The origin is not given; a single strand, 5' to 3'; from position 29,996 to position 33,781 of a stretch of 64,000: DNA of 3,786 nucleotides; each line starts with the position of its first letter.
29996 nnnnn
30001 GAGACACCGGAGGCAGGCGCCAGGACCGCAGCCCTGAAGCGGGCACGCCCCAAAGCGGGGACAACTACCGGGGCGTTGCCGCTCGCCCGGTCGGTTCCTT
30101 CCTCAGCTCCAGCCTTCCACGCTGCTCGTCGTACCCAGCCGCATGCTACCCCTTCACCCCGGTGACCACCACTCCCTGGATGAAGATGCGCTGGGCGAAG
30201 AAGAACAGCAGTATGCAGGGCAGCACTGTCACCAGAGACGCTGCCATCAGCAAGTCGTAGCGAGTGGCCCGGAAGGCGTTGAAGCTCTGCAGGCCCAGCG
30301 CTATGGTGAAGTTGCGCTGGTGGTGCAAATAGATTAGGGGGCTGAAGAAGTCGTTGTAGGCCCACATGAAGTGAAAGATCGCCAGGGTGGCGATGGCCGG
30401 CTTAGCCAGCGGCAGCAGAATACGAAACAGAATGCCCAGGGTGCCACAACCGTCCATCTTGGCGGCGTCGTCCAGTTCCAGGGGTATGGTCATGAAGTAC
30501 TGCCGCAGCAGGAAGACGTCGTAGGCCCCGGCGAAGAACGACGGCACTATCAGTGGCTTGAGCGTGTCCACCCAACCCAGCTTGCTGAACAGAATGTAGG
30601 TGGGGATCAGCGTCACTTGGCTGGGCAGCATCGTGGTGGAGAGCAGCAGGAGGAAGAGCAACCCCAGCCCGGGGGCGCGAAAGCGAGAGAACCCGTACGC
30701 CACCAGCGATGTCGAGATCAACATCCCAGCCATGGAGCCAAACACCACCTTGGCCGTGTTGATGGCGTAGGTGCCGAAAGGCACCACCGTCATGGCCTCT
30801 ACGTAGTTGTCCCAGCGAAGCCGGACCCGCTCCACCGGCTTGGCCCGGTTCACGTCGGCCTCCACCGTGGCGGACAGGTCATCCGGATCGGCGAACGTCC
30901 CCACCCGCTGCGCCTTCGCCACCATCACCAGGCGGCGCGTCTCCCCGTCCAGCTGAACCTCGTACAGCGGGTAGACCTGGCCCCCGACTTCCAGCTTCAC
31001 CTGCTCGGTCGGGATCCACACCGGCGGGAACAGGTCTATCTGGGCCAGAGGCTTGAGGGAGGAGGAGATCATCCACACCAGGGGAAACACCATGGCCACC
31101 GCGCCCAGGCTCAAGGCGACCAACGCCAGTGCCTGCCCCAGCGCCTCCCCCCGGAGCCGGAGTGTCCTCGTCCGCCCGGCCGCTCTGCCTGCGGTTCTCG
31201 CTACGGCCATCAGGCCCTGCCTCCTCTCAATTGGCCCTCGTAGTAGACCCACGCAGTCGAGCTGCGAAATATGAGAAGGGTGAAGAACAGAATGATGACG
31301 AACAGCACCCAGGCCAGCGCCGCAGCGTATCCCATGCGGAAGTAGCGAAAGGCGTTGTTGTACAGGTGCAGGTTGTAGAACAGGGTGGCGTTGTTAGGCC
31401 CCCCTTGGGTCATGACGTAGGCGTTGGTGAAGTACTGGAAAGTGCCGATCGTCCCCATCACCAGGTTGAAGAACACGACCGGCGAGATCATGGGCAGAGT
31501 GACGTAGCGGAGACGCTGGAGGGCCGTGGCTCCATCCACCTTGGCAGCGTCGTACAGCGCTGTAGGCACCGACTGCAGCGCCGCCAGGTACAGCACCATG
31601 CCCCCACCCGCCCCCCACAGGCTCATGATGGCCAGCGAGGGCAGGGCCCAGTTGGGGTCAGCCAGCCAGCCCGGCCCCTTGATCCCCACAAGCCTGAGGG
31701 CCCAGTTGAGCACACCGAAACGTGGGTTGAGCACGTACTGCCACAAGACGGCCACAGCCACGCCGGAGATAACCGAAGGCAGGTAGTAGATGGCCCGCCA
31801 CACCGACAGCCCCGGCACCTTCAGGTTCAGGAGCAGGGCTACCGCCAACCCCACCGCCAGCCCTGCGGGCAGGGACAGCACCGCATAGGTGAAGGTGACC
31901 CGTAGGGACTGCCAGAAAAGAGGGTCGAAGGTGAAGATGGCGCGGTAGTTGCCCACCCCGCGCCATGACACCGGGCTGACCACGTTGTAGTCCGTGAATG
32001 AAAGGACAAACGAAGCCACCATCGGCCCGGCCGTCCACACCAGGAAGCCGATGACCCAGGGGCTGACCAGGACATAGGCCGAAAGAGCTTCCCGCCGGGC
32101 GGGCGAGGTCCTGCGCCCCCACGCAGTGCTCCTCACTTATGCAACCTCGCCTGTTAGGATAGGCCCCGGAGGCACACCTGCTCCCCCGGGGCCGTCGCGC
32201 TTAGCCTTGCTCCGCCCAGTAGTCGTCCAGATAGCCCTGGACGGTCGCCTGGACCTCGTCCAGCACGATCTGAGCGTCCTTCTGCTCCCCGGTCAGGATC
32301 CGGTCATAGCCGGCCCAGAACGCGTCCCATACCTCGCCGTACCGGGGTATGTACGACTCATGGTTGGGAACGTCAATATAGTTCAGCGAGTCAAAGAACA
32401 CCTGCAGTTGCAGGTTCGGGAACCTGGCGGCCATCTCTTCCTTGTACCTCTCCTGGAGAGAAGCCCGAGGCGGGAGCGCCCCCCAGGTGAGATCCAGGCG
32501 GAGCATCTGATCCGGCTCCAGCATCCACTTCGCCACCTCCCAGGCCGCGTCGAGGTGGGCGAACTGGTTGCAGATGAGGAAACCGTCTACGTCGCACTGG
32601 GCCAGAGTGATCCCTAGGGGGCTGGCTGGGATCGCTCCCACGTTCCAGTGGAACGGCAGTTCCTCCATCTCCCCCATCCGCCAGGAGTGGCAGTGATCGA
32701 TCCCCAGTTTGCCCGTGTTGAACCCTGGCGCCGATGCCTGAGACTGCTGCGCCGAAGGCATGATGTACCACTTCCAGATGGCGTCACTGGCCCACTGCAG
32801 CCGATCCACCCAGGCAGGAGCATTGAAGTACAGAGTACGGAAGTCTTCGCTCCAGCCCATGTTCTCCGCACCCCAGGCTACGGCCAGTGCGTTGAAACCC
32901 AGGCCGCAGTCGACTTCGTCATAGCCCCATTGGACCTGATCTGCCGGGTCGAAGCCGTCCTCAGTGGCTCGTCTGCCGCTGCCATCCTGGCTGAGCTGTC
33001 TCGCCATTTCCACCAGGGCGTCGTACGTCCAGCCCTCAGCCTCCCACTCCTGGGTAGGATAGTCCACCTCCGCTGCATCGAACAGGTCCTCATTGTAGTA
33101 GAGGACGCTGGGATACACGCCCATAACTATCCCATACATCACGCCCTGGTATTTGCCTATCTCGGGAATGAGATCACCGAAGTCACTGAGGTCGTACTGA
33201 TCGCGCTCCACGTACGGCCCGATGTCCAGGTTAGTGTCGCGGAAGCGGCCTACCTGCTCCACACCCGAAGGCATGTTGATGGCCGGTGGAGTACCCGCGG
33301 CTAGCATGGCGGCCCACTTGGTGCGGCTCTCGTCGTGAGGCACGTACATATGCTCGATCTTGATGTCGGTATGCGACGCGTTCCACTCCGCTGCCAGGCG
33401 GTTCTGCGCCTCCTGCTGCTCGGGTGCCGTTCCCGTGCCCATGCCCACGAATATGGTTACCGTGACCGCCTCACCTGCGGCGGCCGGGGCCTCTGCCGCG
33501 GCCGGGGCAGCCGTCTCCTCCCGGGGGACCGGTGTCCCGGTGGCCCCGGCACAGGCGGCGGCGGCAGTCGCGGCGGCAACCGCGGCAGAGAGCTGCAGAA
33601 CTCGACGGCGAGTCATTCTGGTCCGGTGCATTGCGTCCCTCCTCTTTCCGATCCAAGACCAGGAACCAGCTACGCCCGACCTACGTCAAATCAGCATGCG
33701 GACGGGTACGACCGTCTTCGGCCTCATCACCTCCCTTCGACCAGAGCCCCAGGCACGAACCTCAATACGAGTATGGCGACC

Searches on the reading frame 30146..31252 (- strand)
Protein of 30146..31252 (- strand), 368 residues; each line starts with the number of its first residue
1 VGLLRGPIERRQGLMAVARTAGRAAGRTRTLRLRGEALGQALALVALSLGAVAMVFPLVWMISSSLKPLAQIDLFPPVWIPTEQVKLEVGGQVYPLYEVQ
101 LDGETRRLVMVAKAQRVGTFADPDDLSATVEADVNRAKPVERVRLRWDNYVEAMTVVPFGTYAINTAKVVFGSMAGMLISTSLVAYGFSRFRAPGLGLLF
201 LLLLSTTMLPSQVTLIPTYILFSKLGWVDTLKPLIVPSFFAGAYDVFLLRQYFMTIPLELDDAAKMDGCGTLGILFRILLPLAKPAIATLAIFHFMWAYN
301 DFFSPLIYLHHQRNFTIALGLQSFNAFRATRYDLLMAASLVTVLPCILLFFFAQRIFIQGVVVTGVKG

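Call 32: search_protein_families(library=pfam, proteins=[window:30146-31252:-], max_evalue=0.001)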
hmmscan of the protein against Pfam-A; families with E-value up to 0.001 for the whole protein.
window:30146-31252:- (368 aa): 1 family
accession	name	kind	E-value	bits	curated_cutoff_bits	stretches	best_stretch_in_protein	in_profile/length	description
PF00528.27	BPD_transp_1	-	1.9e-14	54.3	26.4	1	198-361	19-182/184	Binding-protein-dependent transport system inner membrane component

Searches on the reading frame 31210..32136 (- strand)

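Call 32: search_protein_families(library=pfam, proteins=[window:31210-32136:-], max_evalue=0.001)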
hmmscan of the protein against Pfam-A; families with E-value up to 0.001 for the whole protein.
window:31210-32136:- (308 aa): 1 family
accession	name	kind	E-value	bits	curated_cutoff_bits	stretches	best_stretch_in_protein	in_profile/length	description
PF00528.27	BPD_transp_1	-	4.2e-14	53.1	26.4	1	92-288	1-174/184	Binding-protein-dependent transport system inner membrane component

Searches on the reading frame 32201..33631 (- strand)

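Call 32: search_protein_families(library=pfam, proteins=[window:32201-33631:-], max_evalue=0.001)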
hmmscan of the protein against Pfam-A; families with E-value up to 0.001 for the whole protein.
window:32201-33631:- (476 aa): 2 families
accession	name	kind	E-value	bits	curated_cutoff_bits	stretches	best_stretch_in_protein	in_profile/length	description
PF01547.30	SBP_bac_1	-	1.1e-21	78.6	26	1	73-376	5-306/307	Bacterial extracellular solute-binding protein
PF13416.11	SBP_bac_8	-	9.8e-21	75.2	27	1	79-394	2-267/279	Bacterial extracellular solute-binding protein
